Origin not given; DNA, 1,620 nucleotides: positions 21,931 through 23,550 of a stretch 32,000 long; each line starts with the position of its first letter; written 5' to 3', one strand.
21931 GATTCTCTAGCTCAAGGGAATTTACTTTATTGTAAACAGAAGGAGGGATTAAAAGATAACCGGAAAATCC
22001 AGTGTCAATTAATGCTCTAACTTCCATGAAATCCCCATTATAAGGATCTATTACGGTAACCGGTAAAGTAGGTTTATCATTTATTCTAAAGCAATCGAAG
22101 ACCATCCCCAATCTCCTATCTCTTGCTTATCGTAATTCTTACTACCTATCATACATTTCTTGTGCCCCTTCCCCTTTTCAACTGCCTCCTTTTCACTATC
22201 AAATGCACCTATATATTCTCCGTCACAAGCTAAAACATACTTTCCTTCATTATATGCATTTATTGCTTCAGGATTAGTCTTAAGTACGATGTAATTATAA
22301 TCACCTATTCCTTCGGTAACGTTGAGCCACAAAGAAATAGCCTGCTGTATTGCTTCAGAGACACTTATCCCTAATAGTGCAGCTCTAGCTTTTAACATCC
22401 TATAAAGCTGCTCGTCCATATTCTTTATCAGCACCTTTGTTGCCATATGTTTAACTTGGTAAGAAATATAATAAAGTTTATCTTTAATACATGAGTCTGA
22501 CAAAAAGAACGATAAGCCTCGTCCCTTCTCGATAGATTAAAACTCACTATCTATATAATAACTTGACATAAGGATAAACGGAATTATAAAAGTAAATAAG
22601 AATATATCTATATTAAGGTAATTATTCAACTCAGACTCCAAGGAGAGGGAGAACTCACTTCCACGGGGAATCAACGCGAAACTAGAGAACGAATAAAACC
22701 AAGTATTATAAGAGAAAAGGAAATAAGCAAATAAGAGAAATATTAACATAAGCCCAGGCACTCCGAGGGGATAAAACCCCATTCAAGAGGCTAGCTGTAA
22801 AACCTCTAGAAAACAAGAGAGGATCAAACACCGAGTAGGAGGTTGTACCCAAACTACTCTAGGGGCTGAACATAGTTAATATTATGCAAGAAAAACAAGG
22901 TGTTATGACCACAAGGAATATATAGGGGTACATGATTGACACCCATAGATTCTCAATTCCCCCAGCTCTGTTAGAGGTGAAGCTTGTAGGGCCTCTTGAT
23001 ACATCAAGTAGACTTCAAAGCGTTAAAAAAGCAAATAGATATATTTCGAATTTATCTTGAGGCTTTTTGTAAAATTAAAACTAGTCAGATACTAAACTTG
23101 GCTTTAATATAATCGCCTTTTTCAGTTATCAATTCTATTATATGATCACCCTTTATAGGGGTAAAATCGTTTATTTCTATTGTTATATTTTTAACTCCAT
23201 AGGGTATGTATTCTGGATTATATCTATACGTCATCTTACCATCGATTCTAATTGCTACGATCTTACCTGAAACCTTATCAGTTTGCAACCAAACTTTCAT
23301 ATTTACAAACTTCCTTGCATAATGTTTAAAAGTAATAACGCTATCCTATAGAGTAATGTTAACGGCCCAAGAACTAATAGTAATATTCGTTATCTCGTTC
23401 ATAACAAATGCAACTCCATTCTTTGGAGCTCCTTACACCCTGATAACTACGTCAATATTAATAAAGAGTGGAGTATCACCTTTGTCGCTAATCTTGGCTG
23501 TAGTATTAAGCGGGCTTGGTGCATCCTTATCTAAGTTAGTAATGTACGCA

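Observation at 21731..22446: Overlapping RHH-protein / retropepsin-like aspartic protease cassette: a toxin-antitoxin-like or protease-gated regulator module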

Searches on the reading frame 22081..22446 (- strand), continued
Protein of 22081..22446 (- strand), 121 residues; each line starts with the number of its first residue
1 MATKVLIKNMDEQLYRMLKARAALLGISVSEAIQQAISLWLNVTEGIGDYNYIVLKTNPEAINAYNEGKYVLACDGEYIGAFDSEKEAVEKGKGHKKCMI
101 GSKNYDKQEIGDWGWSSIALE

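Call 55: fold_search(model_id=the predicted structure, library=pdb)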
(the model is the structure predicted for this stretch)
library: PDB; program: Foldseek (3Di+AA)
matches with E <= 10: 178; with E <= 0.001: 0
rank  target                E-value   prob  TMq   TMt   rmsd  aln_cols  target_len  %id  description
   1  6sbw                  7.5e-01  0.85  0.30  0.66   2.9        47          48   21  CdbA Form One (released 2020-04-22)
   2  2jxg_A                8.0e-01  0.82  0.27  0.57   2.9        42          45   33  Solution Structure of the DNA Binding domain of Proline Utilization A (PutA) (released 2008-02-19)
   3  2kel_MODEL_1_A        1.0e+00  0.95  0.31  0.75   1.4        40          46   30  Structure of the transcription regulator SvtR from the hyperthermophilic archaeal virus SIRV1 (released 2009-06-16)
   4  2bsq_H                1.1e+00  0.93  0.31  0.56   1.9        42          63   24  FitAB bound to DNA (released 2006-08-24)
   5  6kyt_Q                1.2e+00  0.41  0.29  0.45   8.0        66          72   18  The structure of the M. tb toxin MazEF-mt1 complex (released 2020-08-05)
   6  2bsq_F                1.2e+00  0.91  0.31  0.55   1.9        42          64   24  FitAB bound to DNA (released 2006-08-24)
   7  6sbx_C                1.3e+00  0.75  0.30  0.59   2.9        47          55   21  CdbA Form Two (released 2020-04-22)
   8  1ea4_B                1.5e+00  0.85  0.29  0.74   1.7        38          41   26  TRANSCRIPTIONAL REPRESSOR COPG/22bp dsDNA COMPLEX (released 2001-07-05)
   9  5x3t_A                1.6e+00  0.87  0.29  0.48   2.1        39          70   18  VapBC from Mycobacterium tuberculosis (released 2017-06-07)
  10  3h87_C                1.6e+00  0.47  0.27  0.43   9.2        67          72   22  Rv0301 Rv0300 Toxin Antitoxin Complex from Mycobacterium tuberculosis (released 2009-05-05)
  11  7z3c_MODEL_1_A        1.6e+00  0.11  0.25  0.32   8.4        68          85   16  Solution structure of GltJ GYF domain from Myxococcus xanthus (released 2023-02-22)
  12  4p99_A                1.8e+00  0.04  0.17  0.07   7.6        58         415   14  Ca2+-stabilized adhesin helps an Antarctic bacterium reach out and bind ice (released 2014-06-18)
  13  4ked_A                1.9e+00  0.09  0.25  0.24   7.0        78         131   12  Crystal Structure of Cofilin Mutant (cof1-157p) (released 2013-07-03)
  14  4d8j_A                2.0e+00  0.30  0.32  0.27   8.2        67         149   16  Structure of E. coli MatP-mats complex (released 2012-11-21)
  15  2kil_MODEL_1_A        2.0e+00  0.05  0.19  0.14  12.1       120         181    8  NMR structure of the H103G mutant SO2144 H-NOX domain from Shewanella oneidensis in the Fe(II)CO ligation stat (released 2009-11-17)
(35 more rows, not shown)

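Call 65: search_protein_families(library=padloc, proteins=[window:22081-22446:-], max_evalue=0.1)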
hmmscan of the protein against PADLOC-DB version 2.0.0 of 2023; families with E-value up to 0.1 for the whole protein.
window:22081-22446:- (121 aa): 0 families

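Call 66: search_protein_families(library=ncbifam, proteins=[P0110], max_evalue=0.1)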
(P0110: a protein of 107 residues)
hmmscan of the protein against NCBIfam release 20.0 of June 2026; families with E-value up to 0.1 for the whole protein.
P0110 (107 aa): 0 families

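Call 73: search_protein_families(library=pfam, alignment_id=A7, max_evalue=0.001)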
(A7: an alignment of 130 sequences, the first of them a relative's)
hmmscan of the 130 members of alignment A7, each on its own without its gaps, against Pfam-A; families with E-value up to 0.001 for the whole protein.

A. member 1, L001:3276-3500:+ (75 aa): 1 family
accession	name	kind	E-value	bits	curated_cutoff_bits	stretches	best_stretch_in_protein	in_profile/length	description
PF04014.23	MazE_antitoxin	-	2e-06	28.1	24.7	1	2-46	2-46/48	Antidote-toxin recognition MazE, bacterial antitoxin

B. families by the number of members that match (of 130 scanned): 58 families (the first 25 are shown)
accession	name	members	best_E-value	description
PF01850.27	PIN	4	3.6e-14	PIN domain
PF04014.23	MazE_antitoxin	3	1.2e-07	Antidote-toxin recognition MazE, bacterial antitoxin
PF18480.7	DUF5615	2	6.7e-33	Domain of unknown function (DUF5615)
PF04255.20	DUF433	2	2.4e-24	Protein of unknown function (DUF433)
PF18478.7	PIN_10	2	1.1e-05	PIN like domain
PF13470.12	PIN_3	2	2e-05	PIN domain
PF08869.16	XisI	1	1.6e-42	XisI protein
PF09941.14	DUF2173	1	1.1e-39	Uncharacterized conserved protein (DUF2173)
PF10718.14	Ycf34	1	1.7e-38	Hypothetical chloroplast protein Ycf34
PF00118.29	Cpn60_TCP1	1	4e-33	TCP-1/cpn60 chaperonin family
PF04909.20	Amidohydro_2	1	1e-32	Amidohydrolase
PF00166.26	Cpn10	1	8.1e-32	Chaperonin 10 Kd subunit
PF03787.20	RAMPs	1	3.5e-24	RAMP superfamily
PF20126.4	TumE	1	2.8e-20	Toxin TumE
PF00583.31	Acetyltransf_1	1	3.5e-16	Acetyltransferase (GNAT) family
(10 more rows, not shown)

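Call 76: find_encoding_contigs(protein=P0001, flank=5000, max_places=3)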
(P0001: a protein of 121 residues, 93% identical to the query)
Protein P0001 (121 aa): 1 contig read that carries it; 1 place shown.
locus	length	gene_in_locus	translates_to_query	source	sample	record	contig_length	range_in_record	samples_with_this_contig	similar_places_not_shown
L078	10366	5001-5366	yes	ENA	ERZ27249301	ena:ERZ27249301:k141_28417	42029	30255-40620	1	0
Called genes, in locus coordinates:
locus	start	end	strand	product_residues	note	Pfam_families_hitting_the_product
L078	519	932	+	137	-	-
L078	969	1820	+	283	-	PF05317:Thermopsin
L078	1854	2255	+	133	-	-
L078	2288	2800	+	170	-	-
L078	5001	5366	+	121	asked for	-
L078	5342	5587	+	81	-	-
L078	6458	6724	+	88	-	-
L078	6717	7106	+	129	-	-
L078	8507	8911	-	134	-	-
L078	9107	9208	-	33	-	-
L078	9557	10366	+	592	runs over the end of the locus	PF00501:AMP-binding, PF13193:AMP-binding_C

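Call 86: find_encoding_contigs(protein=P0107, flank=3000, max_places=3)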
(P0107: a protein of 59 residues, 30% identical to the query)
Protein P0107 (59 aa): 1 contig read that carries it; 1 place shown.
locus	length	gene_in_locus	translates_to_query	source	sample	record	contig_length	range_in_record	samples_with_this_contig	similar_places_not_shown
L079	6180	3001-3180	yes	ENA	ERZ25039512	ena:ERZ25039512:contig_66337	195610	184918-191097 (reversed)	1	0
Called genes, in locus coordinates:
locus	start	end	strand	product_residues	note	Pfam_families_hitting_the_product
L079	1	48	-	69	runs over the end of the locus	-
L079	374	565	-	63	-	-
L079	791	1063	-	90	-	-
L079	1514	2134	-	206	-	-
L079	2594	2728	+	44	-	-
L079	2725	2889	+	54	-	-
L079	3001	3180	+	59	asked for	-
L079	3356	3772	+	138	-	-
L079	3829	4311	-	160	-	-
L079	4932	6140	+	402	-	PF03237:Terminase_6N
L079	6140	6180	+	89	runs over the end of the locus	-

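Call 87: find_encoding_contigs(protein=P0114, flank=3000, max_places=3)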
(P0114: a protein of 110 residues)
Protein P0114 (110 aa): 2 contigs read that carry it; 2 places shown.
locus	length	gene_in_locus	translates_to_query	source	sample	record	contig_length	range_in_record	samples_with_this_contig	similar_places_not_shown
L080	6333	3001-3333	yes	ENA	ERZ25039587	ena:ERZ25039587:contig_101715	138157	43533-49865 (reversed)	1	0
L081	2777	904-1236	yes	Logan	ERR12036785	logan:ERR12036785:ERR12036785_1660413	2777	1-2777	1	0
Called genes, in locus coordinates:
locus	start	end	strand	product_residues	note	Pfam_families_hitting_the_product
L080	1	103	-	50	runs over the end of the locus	-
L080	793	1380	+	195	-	PF12327:FtsZ_C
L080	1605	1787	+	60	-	-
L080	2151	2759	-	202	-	PF04072:LCM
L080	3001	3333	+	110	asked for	-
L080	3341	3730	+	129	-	-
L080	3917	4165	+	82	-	-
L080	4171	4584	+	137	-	PF01850:PIN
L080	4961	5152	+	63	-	-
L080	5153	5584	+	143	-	-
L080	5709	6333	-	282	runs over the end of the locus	PF02673:BacA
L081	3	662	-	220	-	?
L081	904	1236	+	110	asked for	-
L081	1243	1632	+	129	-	-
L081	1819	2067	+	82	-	-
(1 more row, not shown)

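Call 103: find_encoding_contigs(protein=P0002, flank=10000, max_places=3)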
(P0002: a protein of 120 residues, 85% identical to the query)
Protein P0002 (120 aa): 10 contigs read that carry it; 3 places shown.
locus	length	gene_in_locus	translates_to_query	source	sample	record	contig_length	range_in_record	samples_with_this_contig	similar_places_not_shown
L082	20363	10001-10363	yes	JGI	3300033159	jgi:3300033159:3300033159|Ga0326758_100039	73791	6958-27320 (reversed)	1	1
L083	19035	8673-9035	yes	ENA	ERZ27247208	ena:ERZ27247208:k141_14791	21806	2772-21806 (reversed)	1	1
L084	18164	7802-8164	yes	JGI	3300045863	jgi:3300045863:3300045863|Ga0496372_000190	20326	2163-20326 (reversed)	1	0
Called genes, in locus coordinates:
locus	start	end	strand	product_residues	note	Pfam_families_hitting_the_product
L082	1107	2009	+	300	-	PF13737:DDE_Tnp_1_5, PF01609:DDE_Tnp_1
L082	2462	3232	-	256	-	PF03787:RAMPs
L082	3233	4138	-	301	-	-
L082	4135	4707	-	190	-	PF03787:RAMPs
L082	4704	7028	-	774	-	-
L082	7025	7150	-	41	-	-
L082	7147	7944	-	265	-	PF03787:RAMPs (weak)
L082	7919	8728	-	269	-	PF03787:RAMPs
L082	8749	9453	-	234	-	PF03787:RAMPs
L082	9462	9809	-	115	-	-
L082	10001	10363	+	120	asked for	-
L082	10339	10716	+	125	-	-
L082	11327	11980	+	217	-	-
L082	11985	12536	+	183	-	-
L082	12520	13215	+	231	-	PF17952:Cas6_N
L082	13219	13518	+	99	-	PF05605:zf-Di19 (faint), PF13894:zf-C2H2_4 (faint)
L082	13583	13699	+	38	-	-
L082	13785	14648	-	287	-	-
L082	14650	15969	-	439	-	-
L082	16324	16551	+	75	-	-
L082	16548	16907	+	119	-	PF01850:PIN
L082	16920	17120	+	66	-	-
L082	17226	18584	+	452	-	-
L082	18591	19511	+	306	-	-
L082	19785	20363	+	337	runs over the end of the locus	PF09376:NurA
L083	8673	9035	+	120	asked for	-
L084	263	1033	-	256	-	PF03787:RAMPs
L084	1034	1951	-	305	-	-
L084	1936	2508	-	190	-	PF03787:RAMPs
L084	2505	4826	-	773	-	-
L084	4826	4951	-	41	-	-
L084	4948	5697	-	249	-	PF03787:RAMPs (weak)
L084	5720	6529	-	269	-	PF03787:RAMPs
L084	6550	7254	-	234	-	PF03787:RAMPs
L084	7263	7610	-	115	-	-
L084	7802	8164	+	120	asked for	-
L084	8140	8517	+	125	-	-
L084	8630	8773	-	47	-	-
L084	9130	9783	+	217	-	-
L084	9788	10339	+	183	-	-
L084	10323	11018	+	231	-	PF17952:Cas6_N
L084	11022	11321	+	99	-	PF00096:zf-C2H2 (faint), PF13894:zf-C2H2_4 (faint)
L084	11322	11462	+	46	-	-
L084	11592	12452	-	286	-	-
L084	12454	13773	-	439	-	-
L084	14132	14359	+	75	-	-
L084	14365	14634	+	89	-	-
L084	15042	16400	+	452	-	-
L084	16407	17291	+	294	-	-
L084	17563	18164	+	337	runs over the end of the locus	PF09376:NurA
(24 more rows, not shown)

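Call 111: search_protein_families(library=pfam, alignment_id=A6, max_evalue=0.01)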
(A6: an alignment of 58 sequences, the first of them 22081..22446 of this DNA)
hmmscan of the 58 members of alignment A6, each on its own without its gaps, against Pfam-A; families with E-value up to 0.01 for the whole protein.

A. member 1, window:22081-22446:- (121 aa): 2 families
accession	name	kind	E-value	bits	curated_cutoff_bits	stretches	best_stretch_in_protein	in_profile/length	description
PF22513.2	FitA-like_RHH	-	0.00016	22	27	1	5-33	3-31/39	Antitoxin FitA-like, ribbon-helix-helix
PF01402.27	RHH_1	-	0.00064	20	20.5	1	10-41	6-37/39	Ribbon-helix-helix protein, copG family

B. families by the number of members that match (of 58 scanned): 4 families
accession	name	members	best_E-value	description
PF18929.5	DUF5678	23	2.7e-09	Family of unknown function (DUF5678)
PF22513.2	FitA-like_RHH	17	0.00016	Antitoxin FitA-like, ribbon-helix-helix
PF01402.27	RHH_1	10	0.00012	Ribbon-helix-helix protein, copG family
PF09274.16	ParG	1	0.0097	ParG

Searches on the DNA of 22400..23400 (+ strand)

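Call 90: search_rna_families(source=window, start=22400, end=23400, threshold=evalue, max_evalue=1)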
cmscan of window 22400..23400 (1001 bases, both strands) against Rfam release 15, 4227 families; matches with E-value up to 1: 0.
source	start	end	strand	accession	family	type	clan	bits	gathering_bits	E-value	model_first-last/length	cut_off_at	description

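Call 109: search_dna_similar(query=window:22504-23084:+, collection=phages, mode=distant, max_evalue=0.001, max_rows=10)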
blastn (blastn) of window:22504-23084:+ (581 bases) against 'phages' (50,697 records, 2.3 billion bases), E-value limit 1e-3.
No match.
